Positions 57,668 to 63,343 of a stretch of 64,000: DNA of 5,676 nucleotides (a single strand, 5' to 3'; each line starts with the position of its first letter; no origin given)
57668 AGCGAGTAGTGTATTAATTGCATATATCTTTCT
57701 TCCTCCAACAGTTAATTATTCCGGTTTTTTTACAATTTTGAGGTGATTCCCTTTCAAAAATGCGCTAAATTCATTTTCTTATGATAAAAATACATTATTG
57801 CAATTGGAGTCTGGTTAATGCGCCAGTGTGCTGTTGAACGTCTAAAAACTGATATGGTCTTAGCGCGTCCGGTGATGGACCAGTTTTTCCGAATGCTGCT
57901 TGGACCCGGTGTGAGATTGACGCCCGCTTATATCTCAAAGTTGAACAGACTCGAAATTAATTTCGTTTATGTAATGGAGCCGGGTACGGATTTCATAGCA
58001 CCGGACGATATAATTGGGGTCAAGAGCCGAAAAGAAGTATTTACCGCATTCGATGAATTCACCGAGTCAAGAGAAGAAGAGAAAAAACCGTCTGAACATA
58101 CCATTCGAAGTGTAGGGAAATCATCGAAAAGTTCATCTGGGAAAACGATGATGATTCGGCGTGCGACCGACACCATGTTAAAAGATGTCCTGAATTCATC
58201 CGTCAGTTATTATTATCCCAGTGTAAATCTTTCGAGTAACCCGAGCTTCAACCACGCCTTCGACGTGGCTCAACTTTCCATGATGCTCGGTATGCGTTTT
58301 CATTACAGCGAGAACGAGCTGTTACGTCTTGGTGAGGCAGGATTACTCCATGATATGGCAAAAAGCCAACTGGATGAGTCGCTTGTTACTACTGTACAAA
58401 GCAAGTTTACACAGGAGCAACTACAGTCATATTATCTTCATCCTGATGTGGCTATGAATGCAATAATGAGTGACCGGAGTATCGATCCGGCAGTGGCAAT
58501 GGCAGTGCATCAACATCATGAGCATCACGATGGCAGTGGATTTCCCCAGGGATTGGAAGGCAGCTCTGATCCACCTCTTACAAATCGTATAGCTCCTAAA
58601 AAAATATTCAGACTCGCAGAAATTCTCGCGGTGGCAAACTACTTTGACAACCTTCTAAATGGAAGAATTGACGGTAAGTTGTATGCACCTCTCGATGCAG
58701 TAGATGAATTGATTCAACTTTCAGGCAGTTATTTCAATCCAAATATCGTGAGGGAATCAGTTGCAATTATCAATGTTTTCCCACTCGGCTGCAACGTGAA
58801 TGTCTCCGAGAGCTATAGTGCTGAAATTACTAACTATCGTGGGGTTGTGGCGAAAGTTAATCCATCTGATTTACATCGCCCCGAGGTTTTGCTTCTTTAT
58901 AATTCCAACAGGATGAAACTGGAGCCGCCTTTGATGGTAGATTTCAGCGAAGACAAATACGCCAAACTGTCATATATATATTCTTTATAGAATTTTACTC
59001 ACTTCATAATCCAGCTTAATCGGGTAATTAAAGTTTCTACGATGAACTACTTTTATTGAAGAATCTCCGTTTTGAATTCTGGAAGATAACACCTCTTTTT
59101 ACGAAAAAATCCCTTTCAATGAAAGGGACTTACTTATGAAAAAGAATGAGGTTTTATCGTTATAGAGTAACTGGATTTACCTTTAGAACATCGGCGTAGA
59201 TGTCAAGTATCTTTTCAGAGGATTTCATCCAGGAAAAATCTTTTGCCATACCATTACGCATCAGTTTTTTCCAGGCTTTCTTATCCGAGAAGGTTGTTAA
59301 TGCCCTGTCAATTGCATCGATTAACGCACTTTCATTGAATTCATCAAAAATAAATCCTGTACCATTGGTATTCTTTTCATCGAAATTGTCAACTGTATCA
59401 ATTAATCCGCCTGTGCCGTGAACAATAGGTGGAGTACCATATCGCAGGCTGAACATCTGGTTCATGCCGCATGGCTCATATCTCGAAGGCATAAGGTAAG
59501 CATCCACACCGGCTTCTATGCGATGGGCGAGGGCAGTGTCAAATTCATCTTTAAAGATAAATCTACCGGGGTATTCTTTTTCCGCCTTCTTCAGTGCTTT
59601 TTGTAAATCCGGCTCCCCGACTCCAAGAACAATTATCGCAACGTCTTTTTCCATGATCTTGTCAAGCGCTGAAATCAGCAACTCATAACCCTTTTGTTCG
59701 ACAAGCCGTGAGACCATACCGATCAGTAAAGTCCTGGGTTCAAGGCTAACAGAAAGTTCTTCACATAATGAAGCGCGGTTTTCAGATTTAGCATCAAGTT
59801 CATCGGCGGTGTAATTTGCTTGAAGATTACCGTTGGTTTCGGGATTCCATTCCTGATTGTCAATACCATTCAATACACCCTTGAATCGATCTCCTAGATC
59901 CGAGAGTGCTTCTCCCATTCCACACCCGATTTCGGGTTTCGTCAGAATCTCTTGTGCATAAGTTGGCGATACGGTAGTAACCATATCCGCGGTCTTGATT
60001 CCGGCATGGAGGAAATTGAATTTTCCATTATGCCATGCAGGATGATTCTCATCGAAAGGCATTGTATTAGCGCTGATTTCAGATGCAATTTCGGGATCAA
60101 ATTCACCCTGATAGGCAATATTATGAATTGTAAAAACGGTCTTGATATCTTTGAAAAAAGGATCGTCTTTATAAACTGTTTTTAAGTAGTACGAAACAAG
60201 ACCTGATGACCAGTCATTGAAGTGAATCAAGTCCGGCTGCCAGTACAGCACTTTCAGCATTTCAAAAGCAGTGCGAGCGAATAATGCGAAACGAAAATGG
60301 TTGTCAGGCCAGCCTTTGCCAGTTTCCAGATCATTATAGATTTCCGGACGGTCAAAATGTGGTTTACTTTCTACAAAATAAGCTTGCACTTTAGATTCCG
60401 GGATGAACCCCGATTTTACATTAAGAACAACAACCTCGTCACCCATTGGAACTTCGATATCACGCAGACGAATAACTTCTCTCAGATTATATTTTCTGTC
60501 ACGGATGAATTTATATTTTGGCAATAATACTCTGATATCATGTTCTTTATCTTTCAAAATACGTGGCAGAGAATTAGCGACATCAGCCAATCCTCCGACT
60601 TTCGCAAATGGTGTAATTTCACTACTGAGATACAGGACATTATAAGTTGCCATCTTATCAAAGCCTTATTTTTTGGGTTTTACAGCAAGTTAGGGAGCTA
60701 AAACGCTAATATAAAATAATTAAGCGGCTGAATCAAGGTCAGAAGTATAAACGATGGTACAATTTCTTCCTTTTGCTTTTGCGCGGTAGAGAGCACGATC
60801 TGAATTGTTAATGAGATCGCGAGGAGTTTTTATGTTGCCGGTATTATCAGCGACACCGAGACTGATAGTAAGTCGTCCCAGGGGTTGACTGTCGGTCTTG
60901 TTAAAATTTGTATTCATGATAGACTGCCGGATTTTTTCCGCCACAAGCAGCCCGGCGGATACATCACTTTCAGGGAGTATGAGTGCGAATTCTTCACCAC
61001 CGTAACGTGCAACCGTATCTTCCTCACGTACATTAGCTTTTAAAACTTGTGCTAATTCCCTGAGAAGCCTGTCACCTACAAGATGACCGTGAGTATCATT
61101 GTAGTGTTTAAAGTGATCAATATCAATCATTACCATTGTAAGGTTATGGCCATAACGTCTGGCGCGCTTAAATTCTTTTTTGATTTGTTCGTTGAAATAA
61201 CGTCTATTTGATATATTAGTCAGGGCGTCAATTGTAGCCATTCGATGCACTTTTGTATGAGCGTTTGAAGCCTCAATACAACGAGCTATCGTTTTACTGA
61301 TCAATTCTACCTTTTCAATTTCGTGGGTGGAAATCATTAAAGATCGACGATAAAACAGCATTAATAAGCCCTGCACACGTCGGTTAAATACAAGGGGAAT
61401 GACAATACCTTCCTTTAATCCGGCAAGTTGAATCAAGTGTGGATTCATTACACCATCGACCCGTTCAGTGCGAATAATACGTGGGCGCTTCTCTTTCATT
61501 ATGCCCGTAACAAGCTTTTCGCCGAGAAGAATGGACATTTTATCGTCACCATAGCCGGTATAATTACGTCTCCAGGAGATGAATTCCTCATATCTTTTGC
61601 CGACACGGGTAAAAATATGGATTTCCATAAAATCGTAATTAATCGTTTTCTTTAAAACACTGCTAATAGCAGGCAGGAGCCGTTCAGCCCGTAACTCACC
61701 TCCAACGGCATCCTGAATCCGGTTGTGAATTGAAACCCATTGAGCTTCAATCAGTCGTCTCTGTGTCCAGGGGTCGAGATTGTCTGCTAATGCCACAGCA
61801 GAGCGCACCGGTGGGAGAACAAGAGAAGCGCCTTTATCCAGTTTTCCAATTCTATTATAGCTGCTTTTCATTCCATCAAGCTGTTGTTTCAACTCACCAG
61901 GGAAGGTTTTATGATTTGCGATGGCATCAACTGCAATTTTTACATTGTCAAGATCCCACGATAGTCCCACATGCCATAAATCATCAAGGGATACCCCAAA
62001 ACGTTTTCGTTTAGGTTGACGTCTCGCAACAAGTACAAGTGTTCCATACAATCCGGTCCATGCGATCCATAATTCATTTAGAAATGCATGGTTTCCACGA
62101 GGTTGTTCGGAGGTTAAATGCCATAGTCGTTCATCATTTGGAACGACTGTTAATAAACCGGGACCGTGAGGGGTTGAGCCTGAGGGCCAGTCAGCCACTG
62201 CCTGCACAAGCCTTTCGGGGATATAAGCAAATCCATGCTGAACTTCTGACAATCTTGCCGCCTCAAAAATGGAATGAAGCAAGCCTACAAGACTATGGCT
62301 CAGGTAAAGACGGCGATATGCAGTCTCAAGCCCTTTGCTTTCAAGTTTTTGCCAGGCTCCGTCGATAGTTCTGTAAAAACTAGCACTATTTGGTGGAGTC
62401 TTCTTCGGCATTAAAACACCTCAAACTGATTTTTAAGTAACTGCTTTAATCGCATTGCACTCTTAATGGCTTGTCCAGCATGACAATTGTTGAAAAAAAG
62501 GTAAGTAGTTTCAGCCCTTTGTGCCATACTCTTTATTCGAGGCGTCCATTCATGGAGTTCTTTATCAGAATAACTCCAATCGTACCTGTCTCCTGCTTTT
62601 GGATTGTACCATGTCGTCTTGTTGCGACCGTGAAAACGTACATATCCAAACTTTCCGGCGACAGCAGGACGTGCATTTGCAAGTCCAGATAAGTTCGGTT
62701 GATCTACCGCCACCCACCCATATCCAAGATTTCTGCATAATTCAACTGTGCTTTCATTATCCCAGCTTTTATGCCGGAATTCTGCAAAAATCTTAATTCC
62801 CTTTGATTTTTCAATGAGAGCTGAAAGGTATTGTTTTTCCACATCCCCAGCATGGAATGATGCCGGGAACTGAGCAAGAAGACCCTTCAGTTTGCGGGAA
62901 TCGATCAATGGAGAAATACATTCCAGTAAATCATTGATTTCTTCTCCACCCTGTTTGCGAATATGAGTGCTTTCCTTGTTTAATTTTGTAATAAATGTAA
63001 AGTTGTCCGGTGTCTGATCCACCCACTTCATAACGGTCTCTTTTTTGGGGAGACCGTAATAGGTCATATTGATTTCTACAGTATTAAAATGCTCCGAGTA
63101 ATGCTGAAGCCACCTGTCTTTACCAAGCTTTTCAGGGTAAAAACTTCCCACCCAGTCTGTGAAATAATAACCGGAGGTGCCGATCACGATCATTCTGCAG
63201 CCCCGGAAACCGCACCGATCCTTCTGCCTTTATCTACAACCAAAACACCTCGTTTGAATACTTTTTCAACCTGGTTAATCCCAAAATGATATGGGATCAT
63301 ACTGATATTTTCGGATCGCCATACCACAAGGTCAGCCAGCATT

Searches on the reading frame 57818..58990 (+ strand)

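Call 16: search_protein_families(library=ncbifam, proteins=[window:57818-58990:+], max_evalue=1e-8)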
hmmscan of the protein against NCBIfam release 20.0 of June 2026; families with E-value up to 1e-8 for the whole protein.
window:57818-58990:+ (390 aa): 1 family
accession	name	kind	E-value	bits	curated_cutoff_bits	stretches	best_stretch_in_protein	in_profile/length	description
NF053512.1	nitric_RR_NosR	exception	1.1e-25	90.6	400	1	120-320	169-356/422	response regulator c-di-GMP phosphodiesterase, NosR family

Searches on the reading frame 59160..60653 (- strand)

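Call 16: search_protein_families(library=ncbifam, proteins=[window:59160-60653:-], max_evalue=1e-8)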
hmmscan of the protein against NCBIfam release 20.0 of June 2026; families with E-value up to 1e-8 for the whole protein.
window:59160-60653:- (497 aa): 13 families
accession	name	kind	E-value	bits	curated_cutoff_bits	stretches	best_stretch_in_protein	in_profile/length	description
TIGR02095.1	glgA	subfamily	3.6e-160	533.8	328.45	1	5-488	2-476/477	glycogen/starch synthase, ADP-glucose type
NF001903.0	PRK00654.2-2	equivalog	4.2e-149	497.3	616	1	5-491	2-480/482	glycogen synthase GlgA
NF001898.0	PRK00654.1-1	equivalog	1e-139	466.2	603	1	5-490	2-476/477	glycogen synthase GlgA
NF001899.0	PRK00654.1-2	equivalog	4.3e-137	457.4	459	1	5-490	2-476/478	glycogen synthase GlgA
NF010698.0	PRK14098.1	equivalog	3.9e-135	451.3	754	1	3-490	5-487/489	starch synthase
NF001900.0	PRK00654.1-3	equivalog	7.8e-120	400.5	509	1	5-492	2-457/481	glycogen synthase GlgA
NF010699.0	PRK14099.1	equivalog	1.5e-112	376.6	762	1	1-491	1-481/485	glycogen synthase GlgA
NF001901.0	PRK00654.1-5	equivalog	8e-108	361.1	649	1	5-492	25-494/502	glycogen synthase GlgA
NF001906.0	PRK00654.2-5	equivalog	3.2e-105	352.9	870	1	3-490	5-484/485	glycogen synthase GlgA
NF001905.0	PRK00654.2-4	subfamily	6.3e-105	351.5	560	1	6-489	3-486/489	glycogen synthase GlgA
NF001902.0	PRK00654.2-1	equivalog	3.1e-87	293.2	845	1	6-488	3-488/492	glycogen synthase GlgA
NF001904.0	PRK00654.2-3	equivalog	3e-61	207.6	577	1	8-489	5-474/475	glycogen synthase GlgA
TIGR02149.1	glgA_Coryne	subfamily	1.6e-11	44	302.4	1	255-490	169-391/391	glycogen synthase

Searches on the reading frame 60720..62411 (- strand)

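Call 16: search_protein_families(library=ncbifam, proteins=[window:60720-62411:-], max_evalue=1e-8)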
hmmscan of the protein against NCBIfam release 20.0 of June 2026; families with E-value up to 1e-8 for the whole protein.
window:60720-62411:- (563 aa): 21 families
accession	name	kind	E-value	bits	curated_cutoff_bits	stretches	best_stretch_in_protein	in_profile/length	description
TIGR00254.1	GGDEF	domain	1.7e-54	184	37.4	1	389-554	2-166/168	diguanylate cyclase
NF038266.1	diguan_SiaD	equivalog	2e-50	171.5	290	1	363-551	67-251/252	biofilm regulation diguanylate cyclase SiaD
NF007135.0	PRK09581.1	equivalog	6.2e-50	170.3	474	1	389-552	289-452/457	PleD family two-component system response regulator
NF041606.1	dguan_cyc_DgcA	equivalog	3e-45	154.6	370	1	263-552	49-336/340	diguanylate cyclase DgcA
NF007380.0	PRK09894.1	equivalog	7.9e-45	153.5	256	1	389-556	126-288/296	diguanylate cyclase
NF047654.1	DiguCycDgcRLepto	equivalog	4.4e-44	150.6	500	1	365-553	107-294/295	diguanylate cyclase DgcR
NF051473.1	DigCycDgcsShew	equivalog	1.4e-40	139.5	400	1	350-552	93-288/291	diguanylate cyclase DgcS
NF007298.0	PRK09776.1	equivalog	1.2e-36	126.1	1135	1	387-558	679-848/1111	diguanylate cyclase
NF007423.1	PRK09966.1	equivalog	5e-35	121.1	325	1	383-545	230-390/390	diguanylate cyclase DgcN/YfiN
NF045675.1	PhdiestaseDibA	equivalog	8.7e-34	116.8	980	1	383-562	194-371/623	phosphodiesterase DibA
NF007599.0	PRK10245.1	equivalog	7.6e-33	113.5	402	1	382-554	200-369/371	diguanylate cyclase AdrA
NF047872.1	GGDEF_GdpS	equivalog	1.1e-28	100.5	400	1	392-551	187-346/355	GGDEF domain-containing protein GdpS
NF011955.1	PRK15426.1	equivalog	8.3e-28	96.8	408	1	387-553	393-559/564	cellulose biosynthesis regulator diguanylate cyclase DgcQ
NF007474.0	PRK10060.1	equivalog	4e-24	84.8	782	1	347-560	193-400/663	cyclic di-GMP phosphodiesterase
NF040885.1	diguan_DgcJ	equivalog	4.2e-24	85.2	500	1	384-548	333-489/493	diguanylate cyclase DgcJ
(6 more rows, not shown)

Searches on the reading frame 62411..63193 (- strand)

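Call 16: search_protein_families(library=ncbifam, proteins=[window:62411-63193:-], max_evalue=1e-8)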
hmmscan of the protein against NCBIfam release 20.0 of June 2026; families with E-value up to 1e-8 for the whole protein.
window:62411-63193:- (260 aa): 1 family
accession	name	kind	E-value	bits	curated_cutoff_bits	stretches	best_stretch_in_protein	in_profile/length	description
NF007637.0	PRK10302.1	equivalog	5.2e-17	62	412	1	22-151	16-143/272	hypothetical protein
